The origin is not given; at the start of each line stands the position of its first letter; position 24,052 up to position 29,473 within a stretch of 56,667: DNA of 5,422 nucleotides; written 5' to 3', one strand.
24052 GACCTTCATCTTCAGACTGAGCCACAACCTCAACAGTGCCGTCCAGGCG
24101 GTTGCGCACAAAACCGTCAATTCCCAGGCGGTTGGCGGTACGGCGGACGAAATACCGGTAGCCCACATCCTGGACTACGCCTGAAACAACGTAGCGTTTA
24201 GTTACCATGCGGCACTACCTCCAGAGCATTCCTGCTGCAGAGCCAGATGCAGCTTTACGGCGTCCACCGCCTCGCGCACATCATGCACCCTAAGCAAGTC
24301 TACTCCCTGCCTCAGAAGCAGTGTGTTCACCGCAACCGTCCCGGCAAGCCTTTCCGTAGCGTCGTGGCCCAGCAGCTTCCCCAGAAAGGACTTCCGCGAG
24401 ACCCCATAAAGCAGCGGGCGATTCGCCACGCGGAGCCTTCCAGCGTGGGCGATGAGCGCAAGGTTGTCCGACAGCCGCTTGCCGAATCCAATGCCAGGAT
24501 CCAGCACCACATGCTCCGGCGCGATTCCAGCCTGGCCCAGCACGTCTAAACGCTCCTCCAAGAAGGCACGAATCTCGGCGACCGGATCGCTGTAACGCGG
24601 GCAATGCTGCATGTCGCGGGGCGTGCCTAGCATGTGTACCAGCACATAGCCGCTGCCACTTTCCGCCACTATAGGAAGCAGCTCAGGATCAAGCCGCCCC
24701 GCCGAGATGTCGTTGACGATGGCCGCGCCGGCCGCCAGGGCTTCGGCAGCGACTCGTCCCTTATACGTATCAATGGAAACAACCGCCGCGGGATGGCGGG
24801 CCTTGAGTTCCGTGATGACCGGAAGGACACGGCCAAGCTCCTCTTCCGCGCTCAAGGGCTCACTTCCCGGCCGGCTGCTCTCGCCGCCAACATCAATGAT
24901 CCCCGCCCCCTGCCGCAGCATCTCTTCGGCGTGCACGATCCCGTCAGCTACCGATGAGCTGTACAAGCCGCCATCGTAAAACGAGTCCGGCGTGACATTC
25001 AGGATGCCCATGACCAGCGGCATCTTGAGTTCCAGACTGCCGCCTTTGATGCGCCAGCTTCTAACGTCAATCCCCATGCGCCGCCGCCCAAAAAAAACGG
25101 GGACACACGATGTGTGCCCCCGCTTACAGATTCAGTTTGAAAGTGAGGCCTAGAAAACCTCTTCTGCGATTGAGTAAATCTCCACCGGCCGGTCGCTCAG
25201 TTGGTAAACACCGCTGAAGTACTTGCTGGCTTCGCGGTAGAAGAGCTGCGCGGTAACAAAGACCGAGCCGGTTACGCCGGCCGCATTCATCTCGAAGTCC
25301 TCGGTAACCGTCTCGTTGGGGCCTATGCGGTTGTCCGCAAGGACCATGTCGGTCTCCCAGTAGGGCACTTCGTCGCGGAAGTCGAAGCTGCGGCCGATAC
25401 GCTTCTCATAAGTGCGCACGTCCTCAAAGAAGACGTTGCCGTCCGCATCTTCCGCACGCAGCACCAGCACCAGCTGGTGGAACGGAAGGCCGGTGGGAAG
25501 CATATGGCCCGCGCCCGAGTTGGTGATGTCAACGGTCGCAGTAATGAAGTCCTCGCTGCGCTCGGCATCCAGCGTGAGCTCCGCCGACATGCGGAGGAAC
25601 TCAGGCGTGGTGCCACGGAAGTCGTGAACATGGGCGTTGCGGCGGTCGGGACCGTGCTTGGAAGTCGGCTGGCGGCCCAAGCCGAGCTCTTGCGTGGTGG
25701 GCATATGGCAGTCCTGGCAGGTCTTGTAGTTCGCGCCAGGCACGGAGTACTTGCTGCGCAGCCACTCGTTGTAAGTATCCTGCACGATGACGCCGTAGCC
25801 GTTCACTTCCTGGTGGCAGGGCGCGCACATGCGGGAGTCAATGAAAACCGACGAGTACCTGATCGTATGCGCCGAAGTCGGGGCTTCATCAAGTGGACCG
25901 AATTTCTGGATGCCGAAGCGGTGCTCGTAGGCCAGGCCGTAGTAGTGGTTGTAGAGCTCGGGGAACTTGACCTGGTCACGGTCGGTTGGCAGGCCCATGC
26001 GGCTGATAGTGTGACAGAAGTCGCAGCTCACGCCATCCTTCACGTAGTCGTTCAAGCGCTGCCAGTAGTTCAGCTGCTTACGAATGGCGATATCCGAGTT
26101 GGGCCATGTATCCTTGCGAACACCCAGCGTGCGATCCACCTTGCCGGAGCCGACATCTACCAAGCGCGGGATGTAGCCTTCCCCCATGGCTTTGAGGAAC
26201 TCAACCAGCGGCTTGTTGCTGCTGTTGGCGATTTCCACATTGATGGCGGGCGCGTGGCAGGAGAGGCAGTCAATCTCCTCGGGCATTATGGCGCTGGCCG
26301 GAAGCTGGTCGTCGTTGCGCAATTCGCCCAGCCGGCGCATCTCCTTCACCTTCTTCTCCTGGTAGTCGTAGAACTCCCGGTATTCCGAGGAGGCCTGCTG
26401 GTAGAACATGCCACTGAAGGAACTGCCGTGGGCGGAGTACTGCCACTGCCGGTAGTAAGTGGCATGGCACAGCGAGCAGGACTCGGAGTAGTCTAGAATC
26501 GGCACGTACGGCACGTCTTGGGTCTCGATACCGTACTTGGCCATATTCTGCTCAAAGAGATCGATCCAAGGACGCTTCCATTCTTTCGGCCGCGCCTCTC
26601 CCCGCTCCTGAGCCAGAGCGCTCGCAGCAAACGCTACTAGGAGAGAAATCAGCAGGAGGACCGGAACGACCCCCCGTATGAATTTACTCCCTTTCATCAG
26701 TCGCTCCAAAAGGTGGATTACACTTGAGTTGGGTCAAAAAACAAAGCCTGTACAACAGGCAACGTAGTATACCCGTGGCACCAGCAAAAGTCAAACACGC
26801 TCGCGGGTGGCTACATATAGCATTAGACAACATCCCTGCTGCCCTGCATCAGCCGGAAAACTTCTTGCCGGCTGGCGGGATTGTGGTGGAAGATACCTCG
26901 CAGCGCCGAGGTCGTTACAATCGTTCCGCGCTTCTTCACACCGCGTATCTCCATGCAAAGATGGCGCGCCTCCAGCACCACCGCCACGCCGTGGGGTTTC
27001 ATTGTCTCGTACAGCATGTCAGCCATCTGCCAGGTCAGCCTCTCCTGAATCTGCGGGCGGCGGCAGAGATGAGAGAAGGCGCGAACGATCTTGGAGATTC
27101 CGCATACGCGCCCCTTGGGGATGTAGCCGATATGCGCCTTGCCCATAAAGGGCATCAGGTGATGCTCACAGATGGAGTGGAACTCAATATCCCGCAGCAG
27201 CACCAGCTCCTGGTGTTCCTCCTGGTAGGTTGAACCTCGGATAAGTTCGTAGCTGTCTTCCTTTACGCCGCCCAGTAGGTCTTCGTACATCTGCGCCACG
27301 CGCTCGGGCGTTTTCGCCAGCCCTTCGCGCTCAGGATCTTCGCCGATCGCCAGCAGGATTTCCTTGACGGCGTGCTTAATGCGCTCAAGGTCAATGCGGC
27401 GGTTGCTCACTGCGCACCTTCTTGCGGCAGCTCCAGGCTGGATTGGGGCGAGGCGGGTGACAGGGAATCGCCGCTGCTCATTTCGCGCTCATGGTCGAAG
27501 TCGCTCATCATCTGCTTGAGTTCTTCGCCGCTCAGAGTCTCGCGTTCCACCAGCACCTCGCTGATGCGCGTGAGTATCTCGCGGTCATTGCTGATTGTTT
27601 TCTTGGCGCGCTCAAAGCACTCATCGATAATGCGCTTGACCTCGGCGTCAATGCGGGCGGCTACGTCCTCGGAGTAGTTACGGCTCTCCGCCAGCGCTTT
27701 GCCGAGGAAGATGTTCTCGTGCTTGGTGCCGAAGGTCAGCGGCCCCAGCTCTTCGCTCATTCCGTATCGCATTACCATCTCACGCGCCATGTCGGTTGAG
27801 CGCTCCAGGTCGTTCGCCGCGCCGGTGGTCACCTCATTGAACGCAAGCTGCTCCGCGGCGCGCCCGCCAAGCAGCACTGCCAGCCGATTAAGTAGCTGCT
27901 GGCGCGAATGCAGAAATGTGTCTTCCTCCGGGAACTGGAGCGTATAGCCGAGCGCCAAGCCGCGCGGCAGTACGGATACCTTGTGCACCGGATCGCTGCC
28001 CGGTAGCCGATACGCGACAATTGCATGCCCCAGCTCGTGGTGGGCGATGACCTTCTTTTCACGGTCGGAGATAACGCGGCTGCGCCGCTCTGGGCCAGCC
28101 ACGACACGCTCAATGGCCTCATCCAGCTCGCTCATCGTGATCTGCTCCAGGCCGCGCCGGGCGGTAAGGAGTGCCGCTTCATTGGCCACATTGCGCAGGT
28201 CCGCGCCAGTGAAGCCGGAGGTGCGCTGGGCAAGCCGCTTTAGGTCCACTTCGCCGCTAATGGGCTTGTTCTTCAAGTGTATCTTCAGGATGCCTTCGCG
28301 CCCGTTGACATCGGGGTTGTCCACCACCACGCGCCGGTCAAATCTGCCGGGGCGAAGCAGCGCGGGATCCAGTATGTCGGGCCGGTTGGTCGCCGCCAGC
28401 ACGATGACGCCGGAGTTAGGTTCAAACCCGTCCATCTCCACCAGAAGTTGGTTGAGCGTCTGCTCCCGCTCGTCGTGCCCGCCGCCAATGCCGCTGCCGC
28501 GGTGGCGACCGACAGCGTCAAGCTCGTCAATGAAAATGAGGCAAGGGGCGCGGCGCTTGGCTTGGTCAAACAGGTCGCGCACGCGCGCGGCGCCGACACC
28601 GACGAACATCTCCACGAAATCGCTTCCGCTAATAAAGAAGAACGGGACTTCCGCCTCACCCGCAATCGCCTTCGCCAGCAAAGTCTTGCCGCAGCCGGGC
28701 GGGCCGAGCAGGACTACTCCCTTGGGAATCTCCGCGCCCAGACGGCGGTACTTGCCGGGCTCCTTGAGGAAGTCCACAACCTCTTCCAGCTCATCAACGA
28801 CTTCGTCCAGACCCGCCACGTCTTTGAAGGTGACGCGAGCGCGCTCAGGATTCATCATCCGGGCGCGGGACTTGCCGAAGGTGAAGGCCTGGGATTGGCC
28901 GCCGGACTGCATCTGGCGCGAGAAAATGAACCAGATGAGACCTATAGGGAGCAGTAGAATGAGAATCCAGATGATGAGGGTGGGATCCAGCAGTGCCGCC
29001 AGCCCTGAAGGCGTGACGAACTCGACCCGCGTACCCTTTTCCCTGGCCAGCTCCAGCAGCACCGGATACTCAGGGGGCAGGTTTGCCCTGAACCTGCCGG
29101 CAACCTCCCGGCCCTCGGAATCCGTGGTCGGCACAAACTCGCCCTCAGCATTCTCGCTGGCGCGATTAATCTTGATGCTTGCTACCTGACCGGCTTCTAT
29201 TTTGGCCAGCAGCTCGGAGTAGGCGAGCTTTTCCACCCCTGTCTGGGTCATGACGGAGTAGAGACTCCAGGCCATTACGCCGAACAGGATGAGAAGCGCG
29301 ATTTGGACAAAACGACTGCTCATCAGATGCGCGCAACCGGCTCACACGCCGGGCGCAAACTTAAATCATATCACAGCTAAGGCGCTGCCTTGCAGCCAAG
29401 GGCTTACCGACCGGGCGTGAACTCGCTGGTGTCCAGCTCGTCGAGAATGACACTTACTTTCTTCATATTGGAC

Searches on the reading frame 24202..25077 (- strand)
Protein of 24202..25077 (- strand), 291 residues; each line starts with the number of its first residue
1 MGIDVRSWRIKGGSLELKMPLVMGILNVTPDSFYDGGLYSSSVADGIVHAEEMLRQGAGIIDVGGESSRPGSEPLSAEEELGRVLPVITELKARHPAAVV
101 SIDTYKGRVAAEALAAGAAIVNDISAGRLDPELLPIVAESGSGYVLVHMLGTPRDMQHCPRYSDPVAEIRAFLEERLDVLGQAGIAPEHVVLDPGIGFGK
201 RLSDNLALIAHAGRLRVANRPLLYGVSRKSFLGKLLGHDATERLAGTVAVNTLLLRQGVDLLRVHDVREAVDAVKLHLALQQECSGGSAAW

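Call 48: search_protein_families(library=pfam, proteins=[window:24202-25077:-])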
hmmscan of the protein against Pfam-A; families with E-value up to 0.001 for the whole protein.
window:24202-25077:- (291 aa): 1 family
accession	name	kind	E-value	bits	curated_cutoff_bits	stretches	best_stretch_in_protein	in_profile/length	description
PF00809.28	Pterin_bind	-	1.5e-77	261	25.5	1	23-265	1-244/244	Pterin binding enzyme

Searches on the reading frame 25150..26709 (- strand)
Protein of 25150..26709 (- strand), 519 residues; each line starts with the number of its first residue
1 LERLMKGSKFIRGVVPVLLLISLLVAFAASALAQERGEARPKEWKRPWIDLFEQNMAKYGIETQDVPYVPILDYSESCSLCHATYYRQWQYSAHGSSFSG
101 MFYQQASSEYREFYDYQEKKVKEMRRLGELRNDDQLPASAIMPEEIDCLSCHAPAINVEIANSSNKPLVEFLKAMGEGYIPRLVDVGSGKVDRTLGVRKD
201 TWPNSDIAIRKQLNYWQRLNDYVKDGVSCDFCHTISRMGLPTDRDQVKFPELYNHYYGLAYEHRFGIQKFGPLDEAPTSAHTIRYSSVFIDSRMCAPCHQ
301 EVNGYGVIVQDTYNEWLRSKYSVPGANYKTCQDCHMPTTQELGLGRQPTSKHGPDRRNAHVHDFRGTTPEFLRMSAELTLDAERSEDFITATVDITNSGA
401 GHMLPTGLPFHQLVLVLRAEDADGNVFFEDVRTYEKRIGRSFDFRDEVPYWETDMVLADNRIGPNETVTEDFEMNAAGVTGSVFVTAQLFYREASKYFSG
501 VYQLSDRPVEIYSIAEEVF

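Call 48: search_protein_families(library=pfam, proteins=[window:25150-26709:-])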
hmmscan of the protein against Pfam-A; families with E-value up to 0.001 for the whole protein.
window:25150-26709:- (519 aa): 4 families
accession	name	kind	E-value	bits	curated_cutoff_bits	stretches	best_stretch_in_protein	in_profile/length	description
PF22113.1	Mtrc-MtrF_II-IV_dom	-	1.1e-05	25.5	30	0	222-339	77-167/176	Outer membrane cytochrome MtrC/MtrF-like, domains II/IV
PF13442.11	Cytochrome_CBB3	-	2.3e-05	25.1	27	0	329-366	12-46/68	Cytochrome C oxidase, cbb3-type, subunit III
PF14537.11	Cytochrom_c3_2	-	0.00036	21.4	25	0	290-337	24-66/79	Cytochrome c3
PF13435.11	Cytochrome_C554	-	0.00039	21.8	20.8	0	78-152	2-83/84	Cytochrome c554 and c-prime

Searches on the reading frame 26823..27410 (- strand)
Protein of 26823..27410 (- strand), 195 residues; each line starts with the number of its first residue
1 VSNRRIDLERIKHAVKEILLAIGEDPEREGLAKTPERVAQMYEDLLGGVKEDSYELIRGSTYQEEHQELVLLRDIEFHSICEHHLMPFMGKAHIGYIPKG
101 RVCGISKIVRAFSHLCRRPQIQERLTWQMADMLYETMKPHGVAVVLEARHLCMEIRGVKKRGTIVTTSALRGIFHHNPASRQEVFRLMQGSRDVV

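Call 48: search_protein_families(library=pfam, proteins=[window:26823-27410:-])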
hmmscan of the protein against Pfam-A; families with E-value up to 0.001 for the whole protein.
window:26823-27410:- (195 aa): 1 family
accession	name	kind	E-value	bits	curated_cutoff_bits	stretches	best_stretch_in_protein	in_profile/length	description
PF01227.27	GTP_cyclohydroI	-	1e-70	237.3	27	1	11-188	1-178/179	GTP cyclohydrolase I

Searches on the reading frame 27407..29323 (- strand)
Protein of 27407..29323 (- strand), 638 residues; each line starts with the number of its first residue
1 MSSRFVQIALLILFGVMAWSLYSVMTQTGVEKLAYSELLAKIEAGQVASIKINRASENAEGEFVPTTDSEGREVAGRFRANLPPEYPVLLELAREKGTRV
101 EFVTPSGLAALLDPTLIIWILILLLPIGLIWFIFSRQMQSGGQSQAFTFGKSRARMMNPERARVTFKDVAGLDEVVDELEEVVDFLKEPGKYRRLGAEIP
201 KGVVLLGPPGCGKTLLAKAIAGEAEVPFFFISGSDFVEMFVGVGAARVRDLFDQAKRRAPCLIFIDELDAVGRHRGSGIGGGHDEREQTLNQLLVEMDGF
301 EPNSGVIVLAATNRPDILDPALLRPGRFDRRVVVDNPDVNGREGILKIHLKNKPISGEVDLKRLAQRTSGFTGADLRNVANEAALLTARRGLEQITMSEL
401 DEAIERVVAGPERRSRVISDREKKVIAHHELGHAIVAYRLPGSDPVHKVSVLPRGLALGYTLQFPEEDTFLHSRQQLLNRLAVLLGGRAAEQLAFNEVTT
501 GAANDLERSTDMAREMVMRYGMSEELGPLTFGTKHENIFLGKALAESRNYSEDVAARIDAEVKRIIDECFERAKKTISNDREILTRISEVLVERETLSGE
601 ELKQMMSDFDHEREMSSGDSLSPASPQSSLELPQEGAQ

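Call 48: search_protein_families(library=pfam, proteins=[window:27407-29323:-])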
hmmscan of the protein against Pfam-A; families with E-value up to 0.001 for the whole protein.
window:27407-29323:- (638 aa): 6 families
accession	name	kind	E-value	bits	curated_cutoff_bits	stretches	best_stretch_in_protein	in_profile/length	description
PF01434.24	Peptidase_M41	-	1.6e-68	230.8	29.9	1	416-604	1-190/191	Peptidase family M41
PF00004.35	AAA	-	1.2e-44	152.3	21.2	1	203-335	1-130/131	ATPase family associated with various cellular activities (AAA)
PF17862.7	AAA_lid_3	-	3.1e-15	55.8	27.2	1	359-402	2-45/45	AAA+ lid domain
PF06480.20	FtsH_ext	-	7.7e-12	45.8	25.5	1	9-103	5-101/103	FtsH Extracellular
PF07728.20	AAA_5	-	0.0004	20.8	22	0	202-239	1-39/139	AAA domain (dynein-related subfamily)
PF13191.12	AAA_16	-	0.00068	20.6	32.6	0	196-227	20-51/167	AAA ATPase domain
